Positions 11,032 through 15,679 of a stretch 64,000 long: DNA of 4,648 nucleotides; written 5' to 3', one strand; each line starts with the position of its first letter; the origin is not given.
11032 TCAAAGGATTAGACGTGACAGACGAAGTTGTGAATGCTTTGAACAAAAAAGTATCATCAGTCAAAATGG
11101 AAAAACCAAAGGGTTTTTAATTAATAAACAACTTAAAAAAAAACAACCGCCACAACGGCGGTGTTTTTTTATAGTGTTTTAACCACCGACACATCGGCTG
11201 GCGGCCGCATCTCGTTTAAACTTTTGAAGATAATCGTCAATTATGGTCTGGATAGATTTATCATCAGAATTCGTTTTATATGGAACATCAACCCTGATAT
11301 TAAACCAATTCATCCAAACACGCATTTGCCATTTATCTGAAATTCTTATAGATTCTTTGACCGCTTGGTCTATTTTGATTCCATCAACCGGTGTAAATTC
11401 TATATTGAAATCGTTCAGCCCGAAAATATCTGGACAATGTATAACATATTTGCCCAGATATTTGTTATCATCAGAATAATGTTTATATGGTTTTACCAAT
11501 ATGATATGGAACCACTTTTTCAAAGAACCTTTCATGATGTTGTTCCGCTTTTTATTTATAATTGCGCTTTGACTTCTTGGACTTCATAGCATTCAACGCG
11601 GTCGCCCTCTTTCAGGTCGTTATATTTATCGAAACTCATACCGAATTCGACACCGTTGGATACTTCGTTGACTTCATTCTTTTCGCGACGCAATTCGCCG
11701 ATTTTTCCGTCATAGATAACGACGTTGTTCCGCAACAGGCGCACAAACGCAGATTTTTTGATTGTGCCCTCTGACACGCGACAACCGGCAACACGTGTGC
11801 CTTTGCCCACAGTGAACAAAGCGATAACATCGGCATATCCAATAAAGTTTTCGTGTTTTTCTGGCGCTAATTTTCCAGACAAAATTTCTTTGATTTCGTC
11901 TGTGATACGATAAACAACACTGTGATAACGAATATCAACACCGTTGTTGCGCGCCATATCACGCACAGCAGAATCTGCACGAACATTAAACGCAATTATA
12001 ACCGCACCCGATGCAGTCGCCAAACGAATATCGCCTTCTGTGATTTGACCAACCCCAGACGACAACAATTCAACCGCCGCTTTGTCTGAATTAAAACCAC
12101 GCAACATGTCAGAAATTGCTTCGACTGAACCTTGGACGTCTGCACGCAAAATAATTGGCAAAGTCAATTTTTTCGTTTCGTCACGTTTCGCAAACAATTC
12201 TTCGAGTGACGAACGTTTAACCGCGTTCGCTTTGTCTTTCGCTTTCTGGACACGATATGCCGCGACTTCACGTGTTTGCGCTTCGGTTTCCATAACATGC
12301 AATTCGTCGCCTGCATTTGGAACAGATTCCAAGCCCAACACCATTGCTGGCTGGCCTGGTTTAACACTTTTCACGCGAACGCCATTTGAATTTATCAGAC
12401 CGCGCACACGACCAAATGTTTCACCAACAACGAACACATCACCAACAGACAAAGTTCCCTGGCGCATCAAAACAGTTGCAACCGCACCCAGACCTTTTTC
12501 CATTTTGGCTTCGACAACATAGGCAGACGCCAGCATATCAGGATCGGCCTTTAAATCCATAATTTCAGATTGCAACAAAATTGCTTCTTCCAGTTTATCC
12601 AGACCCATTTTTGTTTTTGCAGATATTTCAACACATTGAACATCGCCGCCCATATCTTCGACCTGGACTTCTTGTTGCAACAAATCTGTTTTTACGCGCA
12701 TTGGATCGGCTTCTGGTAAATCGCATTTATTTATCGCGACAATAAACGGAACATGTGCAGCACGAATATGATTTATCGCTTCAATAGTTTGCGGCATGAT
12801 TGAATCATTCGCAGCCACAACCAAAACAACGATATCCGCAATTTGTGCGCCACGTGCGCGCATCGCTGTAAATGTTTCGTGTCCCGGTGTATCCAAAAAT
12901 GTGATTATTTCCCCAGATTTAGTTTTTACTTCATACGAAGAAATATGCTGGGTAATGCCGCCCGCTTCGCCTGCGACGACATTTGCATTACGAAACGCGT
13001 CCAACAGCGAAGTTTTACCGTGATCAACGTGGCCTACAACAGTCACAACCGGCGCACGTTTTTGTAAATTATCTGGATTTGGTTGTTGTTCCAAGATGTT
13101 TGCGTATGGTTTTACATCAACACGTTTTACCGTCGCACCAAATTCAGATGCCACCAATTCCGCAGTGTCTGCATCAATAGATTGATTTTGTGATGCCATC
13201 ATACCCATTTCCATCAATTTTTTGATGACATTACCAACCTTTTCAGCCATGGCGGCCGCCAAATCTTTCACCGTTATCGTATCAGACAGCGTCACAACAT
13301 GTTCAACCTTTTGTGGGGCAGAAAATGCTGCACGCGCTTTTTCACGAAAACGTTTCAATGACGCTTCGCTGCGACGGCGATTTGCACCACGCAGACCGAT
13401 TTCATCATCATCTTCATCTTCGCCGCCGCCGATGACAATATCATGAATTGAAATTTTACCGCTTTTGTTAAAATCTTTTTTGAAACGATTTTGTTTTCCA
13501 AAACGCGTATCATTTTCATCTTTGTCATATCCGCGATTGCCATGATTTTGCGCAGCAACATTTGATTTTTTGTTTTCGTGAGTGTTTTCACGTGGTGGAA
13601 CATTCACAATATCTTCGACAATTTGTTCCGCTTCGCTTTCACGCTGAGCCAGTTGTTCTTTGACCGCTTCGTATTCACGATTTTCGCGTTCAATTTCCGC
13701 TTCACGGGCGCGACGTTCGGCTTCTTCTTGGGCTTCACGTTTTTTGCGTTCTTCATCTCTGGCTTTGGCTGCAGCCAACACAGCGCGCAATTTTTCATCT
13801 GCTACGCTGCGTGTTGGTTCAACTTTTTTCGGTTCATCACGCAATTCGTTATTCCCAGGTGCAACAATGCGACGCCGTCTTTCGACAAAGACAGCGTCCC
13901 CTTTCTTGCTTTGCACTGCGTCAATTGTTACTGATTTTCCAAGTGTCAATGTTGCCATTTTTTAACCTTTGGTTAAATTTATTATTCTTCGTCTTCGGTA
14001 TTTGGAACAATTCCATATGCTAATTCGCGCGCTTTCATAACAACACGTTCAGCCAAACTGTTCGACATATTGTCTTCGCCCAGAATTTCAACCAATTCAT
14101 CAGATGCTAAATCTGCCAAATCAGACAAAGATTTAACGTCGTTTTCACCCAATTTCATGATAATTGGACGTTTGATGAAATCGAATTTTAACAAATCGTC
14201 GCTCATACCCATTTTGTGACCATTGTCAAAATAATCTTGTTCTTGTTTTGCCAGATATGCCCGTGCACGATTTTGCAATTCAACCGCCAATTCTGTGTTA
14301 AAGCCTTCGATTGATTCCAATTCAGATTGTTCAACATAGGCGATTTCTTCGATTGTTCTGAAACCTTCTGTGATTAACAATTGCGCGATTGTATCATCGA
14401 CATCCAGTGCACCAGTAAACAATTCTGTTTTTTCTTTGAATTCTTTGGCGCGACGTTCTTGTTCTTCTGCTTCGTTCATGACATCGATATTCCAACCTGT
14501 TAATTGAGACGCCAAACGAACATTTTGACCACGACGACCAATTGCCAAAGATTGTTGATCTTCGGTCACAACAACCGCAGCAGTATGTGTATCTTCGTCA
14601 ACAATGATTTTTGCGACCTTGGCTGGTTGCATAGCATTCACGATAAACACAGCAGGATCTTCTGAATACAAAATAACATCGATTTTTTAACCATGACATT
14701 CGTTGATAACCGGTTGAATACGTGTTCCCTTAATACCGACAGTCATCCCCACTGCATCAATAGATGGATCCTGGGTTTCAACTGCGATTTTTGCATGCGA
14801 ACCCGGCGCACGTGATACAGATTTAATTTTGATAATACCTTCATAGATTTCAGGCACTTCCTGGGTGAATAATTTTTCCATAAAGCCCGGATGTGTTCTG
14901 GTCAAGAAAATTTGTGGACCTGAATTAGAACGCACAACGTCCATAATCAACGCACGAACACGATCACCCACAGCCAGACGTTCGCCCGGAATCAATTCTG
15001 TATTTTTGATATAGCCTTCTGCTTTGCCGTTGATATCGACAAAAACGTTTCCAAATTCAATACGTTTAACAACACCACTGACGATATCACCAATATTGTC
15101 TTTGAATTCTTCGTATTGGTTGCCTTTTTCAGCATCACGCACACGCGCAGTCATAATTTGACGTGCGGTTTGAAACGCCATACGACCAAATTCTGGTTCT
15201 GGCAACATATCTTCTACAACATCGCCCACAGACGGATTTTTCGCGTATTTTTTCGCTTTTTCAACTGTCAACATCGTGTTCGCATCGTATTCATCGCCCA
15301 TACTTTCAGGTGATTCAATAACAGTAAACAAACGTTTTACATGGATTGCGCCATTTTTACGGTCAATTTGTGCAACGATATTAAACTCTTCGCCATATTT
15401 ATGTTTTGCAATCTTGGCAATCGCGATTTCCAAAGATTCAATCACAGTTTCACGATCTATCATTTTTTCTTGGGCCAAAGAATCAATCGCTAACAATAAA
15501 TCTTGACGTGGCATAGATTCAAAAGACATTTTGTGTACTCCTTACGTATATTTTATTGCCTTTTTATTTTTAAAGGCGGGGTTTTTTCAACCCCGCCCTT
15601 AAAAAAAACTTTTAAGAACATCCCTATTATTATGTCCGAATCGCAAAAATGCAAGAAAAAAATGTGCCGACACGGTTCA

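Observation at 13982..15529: nusA interrupted by an in-frame TAA at a conserved glutamate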

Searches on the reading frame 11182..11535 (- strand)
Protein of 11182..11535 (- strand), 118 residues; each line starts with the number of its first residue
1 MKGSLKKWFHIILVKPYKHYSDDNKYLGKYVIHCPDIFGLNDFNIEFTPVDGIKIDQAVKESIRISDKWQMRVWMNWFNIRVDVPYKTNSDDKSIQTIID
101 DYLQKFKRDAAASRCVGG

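Call 56: find_encoding_contigs(protein=window:11182-11535:-, flank=6000, max_places=10)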
Protein window:11182-11535:- (118 aa): 1 contig read that carries it; 1 place shown.
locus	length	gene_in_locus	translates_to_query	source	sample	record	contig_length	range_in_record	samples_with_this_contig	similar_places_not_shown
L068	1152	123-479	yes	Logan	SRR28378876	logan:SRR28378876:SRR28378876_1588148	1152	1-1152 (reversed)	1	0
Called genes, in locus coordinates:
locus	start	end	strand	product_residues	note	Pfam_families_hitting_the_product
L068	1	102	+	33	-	?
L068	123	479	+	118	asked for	-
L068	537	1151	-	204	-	?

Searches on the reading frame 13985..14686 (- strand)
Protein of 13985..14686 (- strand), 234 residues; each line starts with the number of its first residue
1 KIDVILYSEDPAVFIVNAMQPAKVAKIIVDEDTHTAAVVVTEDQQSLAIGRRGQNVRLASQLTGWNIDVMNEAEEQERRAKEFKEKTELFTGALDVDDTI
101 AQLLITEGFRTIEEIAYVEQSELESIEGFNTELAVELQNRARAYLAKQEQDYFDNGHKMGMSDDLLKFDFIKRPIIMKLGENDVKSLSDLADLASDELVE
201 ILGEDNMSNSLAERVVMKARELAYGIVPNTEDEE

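Call 9: search_protein_families(library=ncbifam, proteins=[window:13985-14686:-])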
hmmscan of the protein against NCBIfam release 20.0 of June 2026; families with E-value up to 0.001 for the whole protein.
window:13985-14686:- (234 aa): 10 families
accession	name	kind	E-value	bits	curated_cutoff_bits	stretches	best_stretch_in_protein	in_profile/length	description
TIGR01953.1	NusA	equivalog_domain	4.1e-30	104.9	253.4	1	1-73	266-339/340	transcription termination factor NusA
TIGR01954.1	nusA_Cterm_rpt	equivalog_domain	2.3e-22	78.8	48.15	1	96-145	1-50/50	transcription termination factor NusA, C-terminal duplication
NF006645.0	PRK09202.4-5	equivalog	1.4e-20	73.4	532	1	1-89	297-386/540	transcription termination/antitermination protein NusA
NF006642.0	PRK09202.4-1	equivalog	5.8e-11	41.6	687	1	1-71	301-374/614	transcription termination/antitermination protein NusA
TIGR01952.1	nusA_arch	equivalog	8.5e-11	42.3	74.35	1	1-69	65-135/141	NusA-like transcription termination signal-binding factor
NF003301.0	PRK04301.1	equivalog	2.4e-06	27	259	0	95-146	12-63/316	DNA repair and recombination protein RadA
TIGR03491.1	TIGR03491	subfamily_domain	7.1e-06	25.2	97.45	0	101-148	225-272/462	TM0106 family RecB-like putative nuclease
NF006261.0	PRK08406.1-5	equivalog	2.3e-05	24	231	0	24-77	24-75/173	transcription elongation factor NusA-like protein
NF002251.0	PRK01172.1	equivalog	4.5e-05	21.9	891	0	101-146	625-670/674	ATP-dependent DNA helicase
TIGR02236.1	recomb_radA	equivalog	0.00034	20.1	361.15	0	96-145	8-57/311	DNA repair and recombination protein RadA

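Call 59: find_encoding_contigs(protein=window:13985-14671:-, flank=3000, max_places=10)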
Protein window:13985-14671:- (229 aa): no gene with exactly this product is on record in the collection.

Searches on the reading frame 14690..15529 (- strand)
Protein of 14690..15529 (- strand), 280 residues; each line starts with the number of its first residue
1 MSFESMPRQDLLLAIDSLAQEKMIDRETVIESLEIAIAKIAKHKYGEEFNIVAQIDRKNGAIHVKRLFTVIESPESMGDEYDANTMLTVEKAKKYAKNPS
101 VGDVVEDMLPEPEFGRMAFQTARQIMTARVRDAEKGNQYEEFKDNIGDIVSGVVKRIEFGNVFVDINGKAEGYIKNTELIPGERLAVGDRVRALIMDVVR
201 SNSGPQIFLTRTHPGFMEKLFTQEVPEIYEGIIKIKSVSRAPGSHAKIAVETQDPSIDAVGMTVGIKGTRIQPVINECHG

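Call 9: search_protein_families(library=ncbifam, proteins=[window:14690-15529:-])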
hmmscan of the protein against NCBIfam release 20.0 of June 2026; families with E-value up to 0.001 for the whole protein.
window:14690-15529:- (280 aa): 8 families
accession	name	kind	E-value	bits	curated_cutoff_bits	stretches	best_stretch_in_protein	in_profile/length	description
TIGR01953.1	NusA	equivalog_domain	1.3e-76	257.8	253.4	1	11-279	2-263/340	transcription termination factor NusA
NF006645.0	PRK09202.4-5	equivalog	6.9e-32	110.8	532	1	10-277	18-292/540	transcription termination/antitermination protein NusA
NF006642.0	PRK09202.4-1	equivalog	5.1e-13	48.3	687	1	11-279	20-298/614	transcription termination/antitermination protein NusA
NF004952.0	PRK06299.1-2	equivalog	1e-06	27.4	524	1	140-203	41-107/580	30S ribosomal protein S1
NF000907.0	PRK00087.1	equivalog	3.3e-06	25.6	624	1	121-210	277-370/671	bifunctional 4-hydroxy-3-methylbut-2-enyl diphosphate reductase/30S ribosomal protein S1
TIGR00717.1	rpsA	equivalog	6.9e-06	24.9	577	1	143-201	15-74/516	30S ribosomal protein S1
NF004953.0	PRK06299.1-3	equivalog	4.4e-05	22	720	1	143-211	42-108/580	30S ribosomal protein S1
NF005911.0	PRK07899.1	equivalog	5.8e-05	22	691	1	145-197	34-92/486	30S ribosomal protein S1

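Call 24: find_encoding_contigs(protein=window:14690-15529:-, flank=3000, max_places=10)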
Protein window:14690-15529:- (280 aa): no gene with exactly this product is on record in the collection.
